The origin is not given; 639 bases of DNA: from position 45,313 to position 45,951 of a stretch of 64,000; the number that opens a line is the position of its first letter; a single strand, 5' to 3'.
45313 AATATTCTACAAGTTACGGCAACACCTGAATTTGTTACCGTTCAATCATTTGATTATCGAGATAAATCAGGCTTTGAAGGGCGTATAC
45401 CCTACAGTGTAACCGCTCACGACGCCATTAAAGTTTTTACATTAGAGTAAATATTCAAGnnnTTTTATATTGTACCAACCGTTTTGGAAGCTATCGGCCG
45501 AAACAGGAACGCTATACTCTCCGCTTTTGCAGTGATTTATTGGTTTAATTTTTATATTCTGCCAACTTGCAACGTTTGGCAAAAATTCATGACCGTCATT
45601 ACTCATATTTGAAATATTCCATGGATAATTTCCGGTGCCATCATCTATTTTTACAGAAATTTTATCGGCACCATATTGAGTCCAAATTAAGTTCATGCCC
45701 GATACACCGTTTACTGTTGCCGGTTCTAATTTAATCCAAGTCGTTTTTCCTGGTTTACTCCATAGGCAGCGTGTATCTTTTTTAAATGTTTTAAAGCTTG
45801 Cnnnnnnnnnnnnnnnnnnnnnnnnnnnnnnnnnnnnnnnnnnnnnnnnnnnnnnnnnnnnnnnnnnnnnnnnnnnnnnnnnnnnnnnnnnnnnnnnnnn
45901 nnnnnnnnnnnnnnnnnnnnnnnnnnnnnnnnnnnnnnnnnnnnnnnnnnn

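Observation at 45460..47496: Shared, previously unrecognised C-terminal module (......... ... [HG]CK[ST]G) on four secreted paralogues; candidate sorting or anchoring domain.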

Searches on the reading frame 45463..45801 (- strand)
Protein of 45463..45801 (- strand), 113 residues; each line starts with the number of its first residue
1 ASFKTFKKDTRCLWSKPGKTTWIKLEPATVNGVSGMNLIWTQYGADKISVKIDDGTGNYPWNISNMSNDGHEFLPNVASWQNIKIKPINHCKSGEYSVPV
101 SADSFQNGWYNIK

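Call 30: find_homologous_proteins(query=A2, max_evalue=0.001)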
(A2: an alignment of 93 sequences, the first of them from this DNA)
Query A2 (93 sequences) (113 aa, profile of the alignment): 11 proteins with E <= 0.001 among 158 candidates.
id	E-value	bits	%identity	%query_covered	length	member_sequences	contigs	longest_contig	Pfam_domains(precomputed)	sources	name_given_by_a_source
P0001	2.1e-41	158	69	97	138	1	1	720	-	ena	-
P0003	7.3e-38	146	63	95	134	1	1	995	-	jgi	jgi:hypothetical protein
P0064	1.4e-27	113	69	71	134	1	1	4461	-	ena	-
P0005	1.6e-27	113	63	81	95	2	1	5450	-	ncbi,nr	ncbi:MAG: hypothetical protein CO141_03245 [Candidatus Moranbacteria bacterium CG_4_9_14_3_um_filter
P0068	9.5e-27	111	30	87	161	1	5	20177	-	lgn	-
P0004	3.1e-25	106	57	73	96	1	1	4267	-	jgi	jgi:hypothetical protein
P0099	4.3e-21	93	29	64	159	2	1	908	-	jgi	jgi:hypothetical protein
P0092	1.1e-20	91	36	65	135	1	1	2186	-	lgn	-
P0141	6.8e-16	76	28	84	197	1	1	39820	-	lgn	-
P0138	1.8e-15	74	27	76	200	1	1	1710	-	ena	-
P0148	1.7e-8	52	23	58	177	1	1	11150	-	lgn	-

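Call 34: predict_structure(alignment_id=A2)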
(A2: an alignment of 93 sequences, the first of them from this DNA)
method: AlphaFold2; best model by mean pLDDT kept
length: 113 residues; sequences in the alignment: 93
mean_pLDDT: 94.5   pTM: 0.81
mean pLDDT of the five models: 94.5, 93.8, 93.7, 93.5, 93.0
residues with pLDDT >= 90: 98; 70-90: 13; 50-70: 2; < 50: 0
segments of 3 or more residues with pLDDT < 50: none
pLDDT, mean of each block of 10 residues (from residue 1): 77 94 97 98 97 97 97 98 98 96 96 77
secondary structure, 60 per line:
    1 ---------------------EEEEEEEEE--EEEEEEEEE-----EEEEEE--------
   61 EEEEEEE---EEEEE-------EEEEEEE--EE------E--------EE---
elements in order: E22-30 E33-41 E47-52 E61-67 E71-75 E83-89

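Call 38: search_protein_families(library=pfam, proteins=[window:45463-45801:-], max_evalue=10)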
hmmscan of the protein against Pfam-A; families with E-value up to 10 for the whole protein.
seq(113 aa): 1 family
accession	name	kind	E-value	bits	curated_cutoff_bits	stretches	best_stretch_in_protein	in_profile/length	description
PF18597.7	SH3_19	-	0.15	12.4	25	1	24-45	12-34/52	Myosin X N-terminal SH3 domain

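Call 42: find_related_loci(query=A4, collection=genome_contigs, flank=4000)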
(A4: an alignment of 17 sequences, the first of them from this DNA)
Query A4 (113 aa) in genome_contigs; peptide patterns used: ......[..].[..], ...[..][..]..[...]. (x = any residue, [..] = any of these).
133 stretches matched a pattern; 17 encode a relative of the query (tblastn E <= 1e-3); 17 distinct loci.
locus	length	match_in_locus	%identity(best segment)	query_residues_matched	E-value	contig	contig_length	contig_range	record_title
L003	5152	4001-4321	70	4-110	5e-52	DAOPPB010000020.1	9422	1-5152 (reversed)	MAG TPA_asm: bacterium isolate AMR_MDS_1559 NODE_8241_length_9422_cov_5.862282, whole genome shotgun sequence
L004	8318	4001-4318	69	5-110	3e-49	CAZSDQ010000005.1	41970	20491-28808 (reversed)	MAG TPA_asm: uncultured Candidatus Saccharibacteria bacterium isolate binchicken_co117_468 genome assembly, contig: NODE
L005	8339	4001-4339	65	1-113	2e-48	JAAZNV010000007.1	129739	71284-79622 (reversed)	MAG: candidate division WWE3 bacterium isolate AS27yjCOA_202 79146_AS27, whole genome shotgun sequence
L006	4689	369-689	64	6-112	1e-47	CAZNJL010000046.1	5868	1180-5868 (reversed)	MAG TPA_asm: uncultured Candidatus Saccharibacteria bacterium isolate SRP178699_co1_444 genome assembly, contig: NODE_20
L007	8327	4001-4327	61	5-113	3e-47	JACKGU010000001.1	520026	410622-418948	MAG: Candidatus Nomurabacteria bacterium isolate HK-STAS-PATE-46 HK-STAS-PATE-46_1, whole genome shotgun sequence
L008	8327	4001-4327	66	5-113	6e-47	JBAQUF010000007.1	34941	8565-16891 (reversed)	MAG: Patescibacteria group bacterium isolate MFD12006_ilm_asm_bin4 k127_65017, whole genome shotgun sequence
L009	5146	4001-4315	67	6-110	5e-47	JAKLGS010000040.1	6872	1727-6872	MAG: Patescibacteria group bacterium isolate RA.bin45 RA.bin45_40, whole genome shotgun sequence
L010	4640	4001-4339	57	1-113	7e-45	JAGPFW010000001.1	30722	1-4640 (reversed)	Patescibacteria group bacterium isolate Gw_SlDig_bin_207 Gw_SlDig_2194_length_30722_cov_4.135382, whole genome shotgun s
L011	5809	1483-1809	61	5-113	2e-44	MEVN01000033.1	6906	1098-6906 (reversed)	MAG: candidate division WWE3 bacterium RIFCSPLOWO2_12_FULL_36_10 rifcsplowo2_12_scaffold_43372, whole genome shotgun seq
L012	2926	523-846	58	5-112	2e-43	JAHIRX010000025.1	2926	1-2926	MAG: Patescibacteria group bacterium isolate MM_PC_MetaG.mb.146 MM_PC_MetaG.mb.146_k141_486108, whole genome shotgun seq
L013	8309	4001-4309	63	8-110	7e-43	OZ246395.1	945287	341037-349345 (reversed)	MAG: uncultured Candidatus Saccharibacteria bacterium isolate SRP292972_co1_112 genome assembly, chromosome: 1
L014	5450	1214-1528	61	8-111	6e-41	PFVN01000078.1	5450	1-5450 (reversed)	MAG: Candidatus Moranbacteria bacterium CG_4_9_14_3_um_filter_42_9 CG_4_9_14_3_um_filter_150_scaffold_19731_c, whole gen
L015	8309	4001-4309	58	5-111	1e-40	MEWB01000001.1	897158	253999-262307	MAG: candidate division WWE3 bacterium RIFOXYC1_FULL_40_10 RIFOXYC1_FULL_WWE3_40_10_complete_curated, whole genome shotg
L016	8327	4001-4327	54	5-113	3e-40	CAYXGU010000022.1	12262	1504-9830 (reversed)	MAG TPA_asm: uncultured Candidatus Saccharibacteria bacterium isolate SRP329715_co1_64 genome assembly, contig: NODE_787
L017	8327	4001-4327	57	5-113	3e-40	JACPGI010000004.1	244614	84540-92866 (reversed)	MAG: candidate division WWE3 bacterium isolate NC_groundwater_383_Ag_B-0.1um_36_13 GD18-4_B1_scaffold_483121, whole geno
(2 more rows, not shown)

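Call 55: search_solved_structures(query=A2, max_evalue=1, show_alignments=2)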
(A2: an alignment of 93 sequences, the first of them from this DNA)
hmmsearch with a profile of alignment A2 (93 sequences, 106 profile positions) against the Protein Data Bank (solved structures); distinct sequences matched with E-value up to 1: 8.
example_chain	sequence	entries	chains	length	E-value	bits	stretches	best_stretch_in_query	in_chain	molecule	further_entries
2rv9_A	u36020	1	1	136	0.0015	21.6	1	9-73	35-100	Glucanase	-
4zxe_A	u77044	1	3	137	0.0016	21.5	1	9-73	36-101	Glucanase/Chitosanase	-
4zy9_A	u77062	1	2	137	0.0017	21.4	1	9-74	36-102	Glucanase/chitosanase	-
6tjf_A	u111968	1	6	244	0.031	17.4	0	67-87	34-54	Cake6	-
4zz5_A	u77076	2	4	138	0.046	16.8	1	13-64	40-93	Glucanase/chitosanase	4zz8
2rva_A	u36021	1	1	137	0.047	16.8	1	13-64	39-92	Glucanase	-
6tje_A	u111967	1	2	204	0.15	15.2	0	67-87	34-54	Cake5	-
6tjd_A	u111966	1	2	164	0.85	12.7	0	67-87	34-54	Cake4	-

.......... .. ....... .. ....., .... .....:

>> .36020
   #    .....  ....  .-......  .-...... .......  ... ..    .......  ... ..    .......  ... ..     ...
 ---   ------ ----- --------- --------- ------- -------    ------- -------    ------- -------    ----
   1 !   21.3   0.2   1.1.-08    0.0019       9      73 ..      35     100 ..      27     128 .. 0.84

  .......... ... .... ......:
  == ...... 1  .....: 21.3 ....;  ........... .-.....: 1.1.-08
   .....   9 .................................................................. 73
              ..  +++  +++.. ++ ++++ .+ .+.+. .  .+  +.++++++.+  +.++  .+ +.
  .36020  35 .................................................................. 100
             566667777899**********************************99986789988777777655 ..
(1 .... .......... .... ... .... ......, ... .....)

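Call 57: fold_search(model_id=the predicted structure, library=pdb)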
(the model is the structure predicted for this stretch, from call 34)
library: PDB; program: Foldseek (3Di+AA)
matches with E <= 10: 1192; with E <= 0.001: 0
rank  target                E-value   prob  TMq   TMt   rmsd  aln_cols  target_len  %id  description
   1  1uey_MODEL_1_A        6.4e-03  1.00  0.53  0.48   8.5       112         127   12  Solution Structure of The First Fibronectin Type III Domain of Human KIAA0343 protein (released 2003-11-22)
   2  4u3h                  8.4e-03  1.00  0.48  0.54   9.7       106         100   15  Crystal structure of FN3con (released 2015-02-11)
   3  2db8_MODEL_1_A        1.1e-02  1.00  0.55  0.56   4.4       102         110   17  Solution structures of the fn3 domain of human Tripartite motif protein 9 (released 2006-06-15)
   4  5kf4_A                1.2e-02  1.00  0.51  0.57   6.0        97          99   18  Crystal structure of FN3 domain (Residues P368-P466) of Human collagen XX (released 2016-07-06)
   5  1x3d_MODEL_1_A        1.2e-02  1.00  0.48  0.47  13.3       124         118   12  Solution structure of the fibronectin type-III domain of human fibronectin type-III domain containing protein  (released 2005-11-02)
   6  3b83_D                1.2e-02  1.00  0.45  0.52   7.5       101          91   14  Computer-Based Redesign of a beta Sandwich Protein Suggests that Extensive Negative Design Is Not Required for De Novo (released 2008-11-04)
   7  6hyf_C                1.3e-02  1.00  0.47  0.55   4.4        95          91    9  Crystal structure of the third FNIII domain from rat beta4 integrin, a binding site for periaxin (released 2019-05-08)
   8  7jgu                  1.4e-02  1.00  0.44  0.54   4.7        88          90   12  Structure of FN3tt mut (released 2021-07-21)
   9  5t7a_A                1.9e-02  0.99  0.42  0.48   5.4        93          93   11  Crystal structure of Br derivative BhCBM56 (released 2017-08-23)
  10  1x5z_MODEL_1_A        2.0e-02  1.00  0.60  0.59   9.4       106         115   13  Solution structure of the fibronectin type-III domain of human protein tyrosine phosphatase, receptor type, D  (released 2005-11-17)
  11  5fm4_C                2.0e-02  0.99  0.47  0.50   9.7       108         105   12  Structure of the C-terminally extended domain My4 of human myomesin (space group P21) (released 2016-11-23)
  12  8fn8_B                2.1e-02  1.00  0.49  0.54   4.7        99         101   17  Crystal structure of the C-terminal Fg domain of TNC with the single FN domain of PTPRZ (released 2023-07-12)
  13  6gvk_A                2.1e-02  1.00  0.45  0.28   4.6        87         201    9  Second pair of Fibronectin type III domains of integrin beta4 (T1663R mutant) bound to the bullous pemphigoid antigen  (released 2019-03-20)
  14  1lwr_MODEL_1_A        2.2e-02  1.00  0.48  0.55   4.3        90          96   13  Solution structure of the NCAM fibronectin type III module 2 (released 2003-06-03)
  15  2dju_MODEL_1_A        2.3e-02  1.00  0.51  0.54   3.8        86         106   12  Solution structures of the fn3 domain of human receptor-type tyrosine-protein phosphatase F (released 2006-10-05)
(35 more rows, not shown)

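Call 59: search_protein_families(library=pfam, alignment_id=A2, max_evalue=0.1)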
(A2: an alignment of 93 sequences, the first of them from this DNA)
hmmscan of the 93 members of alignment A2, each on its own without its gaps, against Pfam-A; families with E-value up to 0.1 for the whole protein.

A. member 1, seq(113 aa): 0 families

B. families by the number of members that match (of 93 scanned): 15 families
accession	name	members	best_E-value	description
PF00041.27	fn3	3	0.00032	Fibronectin type III domain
PF19647.4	DUF6150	2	0.0096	Family of unknown function (DUF6150)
PF07483.16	W_rich_C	1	0.0096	Tryptophan-rich Synechocystis species C-terminal domain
PF02971.19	FTCD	1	0.011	Formiminotransferase domain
PF22383.1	AVR-Pik_HID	1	0.017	AVR-Pik-like, HMA interaction domain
PF22211.2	Tsi3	1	0.03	Type six secretion immunity 3 domain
PF14200.12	RicinB_lectin_2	1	0.031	Ricin-type beta-trefoil lectin domain-like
PF11297.13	DUF3098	1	0.037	Protein of unknown function (DUF3098)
PF16656.11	Pur_ac_phosph_N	1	0.04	Purple acid Phosphatase, N-terminal domain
PF22515.2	DUF6996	1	0.046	Domain of unknown function (DUF6996)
PF13313.11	DUF4082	1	0.052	Domain of unknown function (DUF4082)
PF03409.20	Glycoprotein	1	0.063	Transmembrane glycoprotein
PF22300.2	NGO_1070-like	1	0.078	NGO_1070-like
PF12293.13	T4BSS_DotH_IcmK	1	0.082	Putative outer membrane core complex of type IVb secretion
PF10604.15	Polyketide_cyc2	1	0.092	Polyketide cyclase / dehydrase and lipid transport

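Call 75: find_related_loci(query=A4, collection=viral_contigs, flank=8000)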
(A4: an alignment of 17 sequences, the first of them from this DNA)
Query A4 (113 aa) in viral_contigs; peptide patterns used: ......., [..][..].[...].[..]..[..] (x = any residue, [..] = any of these).
78 stretches matched a pattern, but none encodes a relative of the query by tblastn (E <= 1e-3).
